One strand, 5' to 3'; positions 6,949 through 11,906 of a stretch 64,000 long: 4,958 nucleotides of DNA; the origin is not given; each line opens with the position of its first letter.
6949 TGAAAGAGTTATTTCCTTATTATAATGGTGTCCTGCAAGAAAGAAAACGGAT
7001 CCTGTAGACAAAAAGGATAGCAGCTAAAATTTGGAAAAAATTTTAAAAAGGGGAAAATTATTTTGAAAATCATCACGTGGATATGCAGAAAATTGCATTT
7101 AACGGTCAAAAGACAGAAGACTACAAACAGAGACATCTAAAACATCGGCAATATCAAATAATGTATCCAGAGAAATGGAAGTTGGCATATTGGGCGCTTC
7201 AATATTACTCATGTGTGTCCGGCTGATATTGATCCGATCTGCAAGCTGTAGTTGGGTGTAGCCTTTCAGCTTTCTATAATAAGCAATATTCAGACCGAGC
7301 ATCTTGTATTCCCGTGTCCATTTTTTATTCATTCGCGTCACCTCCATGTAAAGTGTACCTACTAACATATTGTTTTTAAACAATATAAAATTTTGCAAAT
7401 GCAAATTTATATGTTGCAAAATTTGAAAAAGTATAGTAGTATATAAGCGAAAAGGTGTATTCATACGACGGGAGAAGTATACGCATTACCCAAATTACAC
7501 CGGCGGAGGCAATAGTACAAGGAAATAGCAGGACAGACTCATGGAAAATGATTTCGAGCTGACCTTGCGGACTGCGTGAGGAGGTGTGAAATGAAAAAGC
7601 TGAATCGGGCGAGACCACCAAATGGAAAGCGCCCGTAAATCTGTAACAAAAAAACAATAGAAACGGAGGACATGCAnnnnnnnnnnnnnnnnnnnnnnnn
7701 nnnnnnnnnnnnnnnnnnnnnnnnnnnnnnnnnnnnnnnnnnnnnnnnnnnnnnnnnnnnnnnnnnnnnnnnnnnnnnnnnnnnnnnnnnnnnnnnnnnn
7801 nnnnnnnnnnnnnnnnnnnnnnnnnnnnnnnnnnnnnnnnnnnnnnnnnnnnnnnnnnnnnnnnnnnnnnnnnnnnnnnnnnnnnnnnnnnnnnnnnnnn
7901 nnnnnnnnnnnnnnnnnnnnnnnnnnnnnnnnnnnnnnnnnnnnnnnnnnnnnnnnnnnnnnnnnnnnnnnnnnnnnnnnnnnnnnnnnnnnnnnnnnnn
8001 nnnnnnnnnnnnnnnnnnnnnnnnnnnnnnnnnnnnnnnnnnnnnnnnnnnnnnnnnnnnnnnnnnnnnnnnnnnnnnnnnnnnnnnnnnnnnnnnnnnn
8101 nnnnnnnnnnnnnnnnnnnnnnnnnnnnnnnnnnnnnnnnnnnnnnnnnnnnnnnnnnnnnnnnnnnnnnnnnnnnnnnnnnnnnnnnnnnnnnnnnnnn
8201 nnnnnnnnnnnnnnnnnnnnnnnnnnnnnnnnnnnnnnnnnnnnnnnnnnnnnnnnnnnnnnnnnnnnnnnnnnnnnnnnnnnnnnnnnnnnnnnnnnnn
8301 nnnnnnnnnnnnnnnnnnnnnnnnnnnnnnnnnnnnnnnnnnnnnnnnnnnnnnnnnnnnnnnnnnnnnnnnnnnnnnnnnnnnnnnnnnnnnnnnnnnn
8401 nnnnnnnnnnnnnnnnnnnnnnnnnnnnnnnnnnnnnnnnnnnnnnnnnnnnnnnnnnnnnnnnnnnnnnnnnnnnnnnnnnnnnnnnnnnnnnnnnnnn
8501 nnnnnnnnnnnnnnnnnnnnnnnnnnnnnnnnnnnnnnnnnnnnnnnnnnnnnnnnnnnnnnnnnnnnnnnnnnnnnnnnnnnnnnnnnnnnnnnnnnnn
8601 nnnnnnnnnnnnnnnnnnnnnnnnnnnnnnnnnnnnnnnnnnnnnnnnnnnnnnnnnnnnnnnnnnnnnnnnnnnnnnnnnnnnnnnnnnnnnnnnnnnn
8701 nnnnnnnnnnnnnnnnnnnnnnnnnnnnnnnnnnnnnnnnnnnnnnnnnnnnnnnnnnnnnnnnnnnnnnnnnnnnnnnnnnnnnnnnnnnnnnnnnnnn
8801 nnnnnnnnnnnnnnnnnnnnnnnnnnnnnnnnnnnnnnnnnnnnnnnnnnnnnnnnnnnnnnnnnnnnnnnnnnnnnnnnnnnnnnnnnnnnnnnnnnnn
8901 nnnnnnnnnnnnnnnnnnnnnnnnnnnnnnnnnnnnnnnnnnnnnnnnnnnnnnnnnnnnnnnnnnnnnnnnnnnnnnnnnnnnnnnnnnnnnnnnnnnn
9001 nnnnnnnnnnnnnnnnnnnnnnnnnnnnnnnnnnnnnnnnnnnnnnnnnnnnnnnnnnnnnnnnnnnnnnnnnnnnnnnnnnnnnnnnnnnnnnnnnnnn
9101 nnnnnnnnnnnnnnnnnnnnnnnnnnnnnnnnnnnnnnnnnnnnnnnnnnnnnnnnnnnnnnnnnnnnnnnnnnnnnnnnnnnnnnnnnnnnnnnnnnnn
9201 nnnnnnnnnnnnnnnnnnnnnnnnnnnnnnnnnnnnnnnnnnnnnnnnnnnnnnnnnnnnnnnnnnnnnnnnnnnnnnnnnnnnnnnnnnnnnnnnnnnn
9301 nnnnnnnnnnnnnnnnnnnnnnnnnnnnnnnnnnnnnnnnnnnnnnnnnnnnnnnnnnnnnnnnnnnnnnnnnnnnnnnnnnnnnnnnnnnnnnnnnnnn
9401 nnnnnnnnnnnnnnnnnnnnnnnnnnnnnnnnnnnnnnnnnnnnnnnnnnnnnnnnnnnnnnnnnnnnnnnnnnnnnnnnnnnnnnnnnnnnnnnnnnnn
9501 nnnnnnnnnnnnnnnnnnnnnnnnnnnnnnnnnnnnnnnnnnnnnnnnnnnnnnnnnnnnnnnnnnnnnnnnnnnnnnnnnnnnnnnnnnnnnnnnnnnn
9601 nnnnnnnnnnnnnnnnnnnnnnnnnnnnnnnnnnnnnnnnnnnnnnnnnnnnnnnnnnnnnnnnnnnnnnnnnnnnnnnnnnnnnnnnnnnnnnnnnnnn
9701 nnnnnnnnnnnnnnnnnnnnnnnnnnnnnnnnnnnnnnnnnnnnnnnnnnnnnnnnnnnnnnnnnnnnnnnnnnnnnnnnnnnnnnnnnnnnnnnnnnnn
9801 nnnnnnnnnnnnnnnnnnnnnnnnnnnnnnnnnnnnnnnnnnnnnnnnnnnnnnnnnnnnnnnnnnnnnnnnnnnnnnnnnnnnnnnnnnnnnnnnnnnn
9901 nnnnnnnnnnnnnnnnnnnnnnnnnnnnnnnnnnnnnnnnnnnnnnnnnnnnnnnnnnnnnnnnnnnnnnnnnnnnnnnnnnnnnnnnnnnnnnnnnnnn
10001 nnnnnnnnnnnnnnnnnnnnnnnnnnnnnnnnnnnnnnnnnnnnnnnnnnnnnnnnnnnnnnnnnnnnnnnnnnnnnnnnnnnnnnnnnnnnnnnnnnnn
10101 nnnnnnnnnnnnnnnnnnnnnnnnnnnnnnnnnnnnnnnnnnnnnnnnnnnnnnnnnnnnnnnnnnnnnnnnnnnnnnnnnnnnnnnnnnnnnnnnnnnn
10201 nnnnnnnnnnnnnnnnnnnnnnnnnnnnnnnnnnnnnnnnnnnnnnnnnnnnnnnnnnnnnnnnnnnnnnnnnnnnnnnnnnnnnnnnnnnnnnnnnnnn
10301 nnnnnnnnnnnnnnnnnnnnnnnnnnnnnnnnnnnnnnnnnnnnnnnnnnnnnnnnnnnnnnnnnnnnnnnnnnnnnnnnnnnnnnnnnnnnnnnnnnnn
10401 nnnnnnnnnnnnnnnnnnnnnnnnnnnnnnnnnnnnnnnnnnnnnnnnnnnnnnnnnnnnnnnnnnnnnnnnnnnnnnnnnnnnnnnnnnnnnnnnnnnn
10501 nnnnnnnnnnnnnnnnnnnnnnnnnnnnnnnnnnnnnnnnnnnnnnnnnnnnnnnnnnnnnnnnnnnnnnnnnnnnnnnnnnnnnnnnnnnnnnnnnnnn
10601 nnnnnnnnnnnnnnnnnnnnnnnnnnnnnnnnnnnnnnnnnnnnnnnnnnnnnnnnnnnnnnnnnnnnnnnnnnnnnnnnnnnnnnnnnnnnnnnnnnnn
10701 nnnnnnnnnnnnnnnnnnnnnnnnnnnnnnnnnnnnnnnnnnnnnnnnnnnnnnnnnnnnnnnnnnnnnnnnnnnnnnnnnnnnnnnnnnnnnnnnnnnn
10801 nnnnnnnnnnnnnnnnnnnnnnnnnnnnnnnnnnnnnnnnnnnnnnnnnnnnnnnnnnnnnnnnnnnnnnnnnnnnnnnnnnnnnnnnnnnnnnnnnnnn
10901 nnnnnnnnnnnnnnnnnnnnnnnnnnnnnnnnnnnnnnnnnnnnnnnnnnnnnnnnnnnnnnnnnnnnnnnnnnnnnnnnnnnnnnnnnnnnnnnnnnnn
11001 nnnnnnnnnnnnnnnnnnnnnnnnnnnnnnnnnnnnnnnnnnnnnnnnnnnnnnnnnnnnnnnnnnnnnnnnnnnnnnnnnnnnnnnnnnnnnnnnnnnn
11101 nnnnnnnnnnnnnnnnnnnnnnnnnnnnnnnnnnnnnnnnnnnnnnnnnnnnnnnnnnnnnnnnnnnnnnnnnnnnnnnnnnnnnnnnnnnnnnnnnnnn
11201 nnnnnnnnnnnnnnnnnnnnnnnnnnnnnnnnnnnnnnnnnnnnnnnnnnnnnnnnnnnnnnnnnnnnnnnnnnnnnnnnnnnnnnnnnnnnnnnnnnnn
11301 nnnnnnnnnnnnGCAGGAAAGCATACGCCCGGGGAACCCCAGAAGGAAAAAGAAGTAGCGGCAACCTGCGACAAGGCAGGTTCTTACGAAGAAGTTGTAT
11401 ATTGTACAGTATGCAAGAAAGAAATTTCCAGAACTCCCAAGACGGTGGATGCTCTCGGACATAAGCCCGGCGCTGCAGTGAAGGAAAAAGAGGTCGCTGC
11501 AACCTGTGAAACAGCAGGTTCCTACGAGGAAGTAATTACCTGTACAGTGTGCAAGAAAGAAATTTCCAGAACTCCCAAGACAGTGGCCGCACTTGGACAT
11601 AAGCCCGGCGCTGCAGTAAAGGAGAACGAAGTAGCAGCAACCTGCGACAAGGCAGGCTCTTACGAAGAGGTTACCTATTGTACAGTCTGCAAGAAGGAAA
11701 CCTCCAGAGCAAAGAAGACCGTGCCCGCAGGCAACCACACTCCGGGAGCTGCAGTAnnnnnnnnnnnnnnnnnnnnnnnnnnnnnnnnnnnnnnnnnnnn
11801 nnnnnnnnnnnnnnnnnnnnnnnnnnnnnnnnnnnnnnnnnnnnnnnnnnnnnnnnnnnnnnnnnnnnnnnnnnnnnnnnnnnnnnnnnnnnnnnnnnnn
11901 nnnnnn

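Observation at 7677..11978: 1,433-aa secreted protein built almost entirely from about 32 tandem Cys3-His modules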

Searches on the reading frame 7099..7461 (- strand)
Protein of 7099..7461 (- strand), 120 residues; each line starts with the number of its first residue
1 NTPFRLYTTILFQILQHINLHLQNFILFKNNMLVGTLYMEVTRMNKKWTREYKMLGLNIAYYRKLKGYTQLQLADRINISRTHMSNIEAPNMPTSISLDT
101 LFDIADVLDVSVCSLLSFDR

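Call 24: search_protein_families(library=pfam, proteins=[window:7099-7461:-], max_evalue=0.00001)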
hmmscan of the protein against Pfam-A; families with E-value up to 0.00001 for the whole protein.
window:7099-7461:- (120 aa): 2 families
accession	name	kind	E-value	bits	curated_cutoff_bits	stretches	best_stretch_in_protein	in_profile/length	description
PF01381.28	HTH_3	-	6.5e-11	42.5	23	1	59-112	1-52/55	Helix-turn-helix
PF13443.12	HTH_26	-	9.3e-06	26.2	22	0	61-117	4-59/63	Cro/C1-type HTH DNA-binding domain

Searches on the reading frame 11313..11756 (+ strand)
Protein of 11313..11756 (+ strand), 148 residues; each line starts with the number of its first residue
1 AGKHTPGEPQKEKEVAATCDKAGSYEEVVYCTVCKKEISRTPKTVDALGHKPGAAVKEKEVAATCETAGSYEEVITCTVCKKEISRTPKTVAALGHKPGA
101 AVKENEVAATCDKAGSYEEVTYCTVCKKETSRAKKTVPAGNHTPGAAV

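Call 25: find_related_loci(query=A1, collection=genome_contigs, flank=3000)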
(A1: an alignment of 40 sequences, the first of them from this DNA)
Query A1 (148 aa) in genome_contigs; peptide patterns used: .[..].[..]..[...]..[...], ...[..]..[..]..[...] (x = any residue, [..] = any of these).
599 stretches matched a pattern (row limit reached: there are more); 594 encode a relative of the query (tblastn E <= 1e-3); the best 80 are kept; 80 distinct loci.
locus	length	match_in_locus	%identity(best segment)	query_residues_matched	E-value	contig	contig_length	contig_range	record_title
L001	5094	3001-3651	63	4-148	3e-57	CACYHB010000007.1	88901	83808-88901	MAG: Ruminococcaceae bacterium isolate RUG11929 genome assembly, contig: RUG11929_asm_7, whole genome shotgun sequence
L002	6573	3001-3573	68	4-148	2e-56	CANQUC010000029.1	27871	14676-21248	MAG: uncultured Lachnospiraceae bacterium isolate Lapin-023__bin68 genome assembly, contig: Lapin-023__NODE_2324_length_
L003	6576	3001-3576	64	4-148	4e-56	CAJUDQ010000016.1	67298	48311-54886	MAG TPA_asm: uncultured Lachnospiraceae bacterium isolate MGBC130214 genome assembly, contig: MGBC130214.16, whole genom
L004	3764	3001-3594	62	1-148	2e-55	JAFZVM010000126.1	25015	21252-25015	MAG: Oscillospiraceae bacterium isolate RGIG8135 Water_buffalos_Rumen-3__c1568009, whole genome shotgun sequence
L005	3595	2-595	62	4-148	1e-54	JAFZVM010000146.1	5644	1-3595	MAG: Oscillospiraceae bacterium isolate RGIG8135 Water_buffalos_Rumen-3__c1937448, whole genome shotgun sequence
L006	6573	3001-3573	61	4-148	5e-54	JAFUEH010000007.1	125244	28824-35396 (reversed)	MAG: Eubacterium sp. isolate RGIG4416 Roe_deer_Omasum-2__c1297, whole genome shotgun sequence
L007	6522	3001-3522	58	4-148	9e-52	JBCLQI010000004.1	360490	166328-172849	Lachnospiraceae bacterium 48-33 voucher GPTB0118 scaffold4, whole genome shotgun sequence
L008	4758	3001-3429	58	3-148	2e-51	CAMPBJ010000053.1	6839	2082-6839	MAG: uncultured Clostridia bacterium isolate SRR873610_bin.38_metaWRAP_v1.3_MAG genome assembly, contig: NODE_29337_leng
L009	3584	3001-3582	57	4-148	2e-49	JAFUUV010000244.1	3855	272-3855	MAG: Ruminococcus sp. isolate RGIG4846 Roe_deer_Rumen-1__c488529, whole genome shotgun sequence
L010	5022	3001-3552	58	4-148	8e-49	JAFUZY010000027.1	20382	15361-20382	MAG: Eubacterium sp. isolate RGIG4979 Roe_deer_Rumen-5__c66654, whole genome shotgun sequence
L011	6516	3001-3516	54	4-148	6e-49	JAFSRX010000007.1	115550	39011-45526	MAG: Eubacterium sp. isolate RGIG3418 Goat_Reticulum.Co__c381738, whole genome shotgun sequence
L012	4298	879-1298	58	4-148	5e-49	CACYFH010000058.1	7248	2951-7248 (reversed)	MAG: uncultured Ruminococcus sp. isolate RUG11889 genome assembly, contig: RUG11889_asm_58, whole genome shotgun sequenc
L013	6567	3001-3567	54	4-148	6e-47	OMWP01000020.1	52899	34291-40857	uncultured Clostridiales bacterium isolate RUG041 genome assembly, contig: scaffold_856, whole genome shotgun sequence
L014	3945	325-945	56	1-148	6e-47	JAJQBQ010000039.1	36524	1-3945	MAG: Lachnospiraceae bacterium isolate C.4_2 NODE_155_length_36524_cov_17.817297, whole genome shotgun sequence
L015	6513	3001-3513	59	3-148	6e-47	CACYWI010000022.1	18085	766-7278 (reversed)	MAG: uncultured Clostridiales bacterium isolate RUG12338 genome assembly, contig: RUG12338_asm_22, whole genome shotgun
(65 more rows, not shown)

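Call 26: predict_structure(alignment_id=A1)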
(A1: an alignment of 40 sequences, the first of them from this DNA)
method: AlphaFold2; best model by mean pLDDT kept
length: 148 residues; sequences in the alignment: 40
mean_pLDDT: 96.0   pTM: 0.61
mean pLDDT of the five models: 96.0, 95.9, 95.2, 94.4, 93.9
residues with pLDDT >= 90: 136; 70-90: 11; 50-70: 1; < 50: 0
segments of 3 or more residues with pLDDT < 50: none
pLDDT, mean of each block of 10 residues (from residue 1): 91 97 98 97 97 97 97 98 97 96 97 97 97 96 85
secondary structure, 60 per line:
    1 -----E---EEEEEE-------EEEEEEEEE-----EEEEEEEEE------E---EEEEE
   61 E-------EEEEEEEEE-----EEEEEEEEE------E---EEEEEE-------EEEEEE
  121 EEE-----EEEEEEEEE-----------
elements in order: E10-15 E23-31 E37-45 E56-61 E69-77 E83-91 E102-107 E115-123 E129-137

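Call 31: fold_search(model_id=the predicted structure, library=pdb)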
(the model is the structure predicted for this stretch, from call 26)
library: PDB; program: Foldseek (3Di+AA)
matches with E <= 10: 965; with E <= 0.001: 0
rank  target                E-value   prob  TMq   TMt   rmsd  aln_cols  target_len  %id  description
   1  8deo_A                1.2e-02  0.97  0.31  0.14  11.8       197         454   11  Structure of AAP A domain and B-repeats (residues 351-813) from Staphylococcus epidermidis (released 2023-05-03)
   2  3vgz_C                1.3e-02  0.28  0.11  0.06  28.4       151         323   11  Crystal structure of E. coli YncE (released 2011-11-16)
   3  4wve_A                1.8e-02  0.96  0.32  0.24  13.8       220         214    9  Crystal structure of the Staphylococcus aureus SasG G52-E2-G53 module (released 2015-06-03)
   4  8deo_B                3.3e-02  0.82  0.28  0.12  12.7       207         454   10  Structure of AAP A domain and B-repeats (residues 351-813) from Staphylococcus epidermidis (released 2023-05-03)
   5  6g5m_A                4.3e-02  0.18  0.12  0.05  29.4       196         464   11  The structure of thiocyanate dehydrogenase from Thioalkalivibrio paradoxus complex with CU(I) ions. (released 2019-04-10)
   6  7b26_B                4.7e-02  0.35  0.20  0.17  24.6       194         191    9  CirpA1 in complex with pseudo-monomeric Properdin lacking TSR2-3 (released 2021-12-08)
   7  3vgz_A                4.7e-02  0.28  0.13  0.07  27.6       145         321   11  Crystal structure of E. coli YncE (released 2011-11-16)
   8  6ww7_A                6.4e-02  0.30  0.17  0.03  31.7       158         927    8  Structure of the human ER membrane protein complex in a lipid nanodisc (released 2020-05-27)
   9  8bpn_A                7.1e-02  0.11  0.10  0.04  29.7       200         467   11  The structure of thiocyanate dehydrogenase mutant form with Phe 436 replaced by Gln from Thioalkalivibrio paradoxus (released 2023-01-18)
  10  6ve7_B                7.5e-02  0.23  0.15  0.04  28.4       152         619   10  The inner junction complex of Chlamydomonas reinhardtii doublet microtubule (released 2020-02-05)
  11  3vh0_A                7.8e-02  0.16  0.11  0.05  28.5       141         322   10  Crystal structure of E. coli YncE complexed with DNA (released 2011-11-16)
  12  4fup_A                8.7e-02  0.77  0.31  0.25  10.0       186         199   10  Structural basis for Zn2+-dependent intercellular adhesion in staphylococcal biofilms (released 2013-01-16)
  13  6pnv                  8.7e-02  0.23  0.16  0.06  25.4       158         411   11  1.42 Angstrom Resolution Crystal Structure of Translocation Protein TolB from Salmonella enterica (released 2019-07-17)
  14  4fum                  9.6e-02  0.69  0.30  0.24  10.6       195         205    8  Structural basis for Zn2+-dependent intercellular adhesion in staphylococcal biofilms (released 2013-01-16)
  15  9bfu_A                9.6e-02  0.35  0.18  0.02  26.9       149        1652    9  Cryo-EM structure of Sevenless extracellular domain (composite map of the dimer, pH 4.6) (released 2025-01-29)
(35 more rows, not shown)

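Call 45: search_protein_representatives(alignment_id=A1)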
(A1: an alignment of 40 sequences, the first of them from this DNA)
Query: 40 sequences, 148 profile positions. Proteins with E-value up to 0.001 (for the whole library): 7644; up to 1e-10: 5543; up to 1e-30: 2338. The best 150 are listed.
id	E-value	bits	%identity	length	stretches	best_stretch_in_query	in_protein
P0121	0.0e+00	1947.1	-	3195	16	2-145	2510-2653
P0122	0.0e+00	1585.3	-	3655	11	2-146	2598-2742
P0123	0.0e+00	1577.1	-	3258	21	2-145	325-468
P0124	0.0e+00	1507.5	-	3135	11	2-145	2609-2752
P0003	0.0e+00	1364.2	-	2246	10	2-146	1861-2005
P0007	0.0e+00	1331.8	-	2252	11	2-146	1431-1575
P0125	0.0e+00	1322.2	-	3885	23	2-140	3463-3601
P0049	0.0e+00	1255.7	-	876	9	2-146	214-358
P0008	0.0e+00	1252.8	-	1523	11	2-145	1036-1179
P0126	0.0e+00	1208.2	-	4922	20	2-146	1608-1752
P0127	0.0e+00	1200.6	-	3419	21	2-147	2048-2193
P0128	0.0e+00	1198.3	-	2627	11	2-145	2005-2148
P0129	0.0e+00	1181.9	-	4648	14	2-146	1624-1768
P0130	0.0e+00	1136.5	-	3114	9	2-143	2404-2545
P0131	0.0e+00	1104.1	-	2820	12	2-144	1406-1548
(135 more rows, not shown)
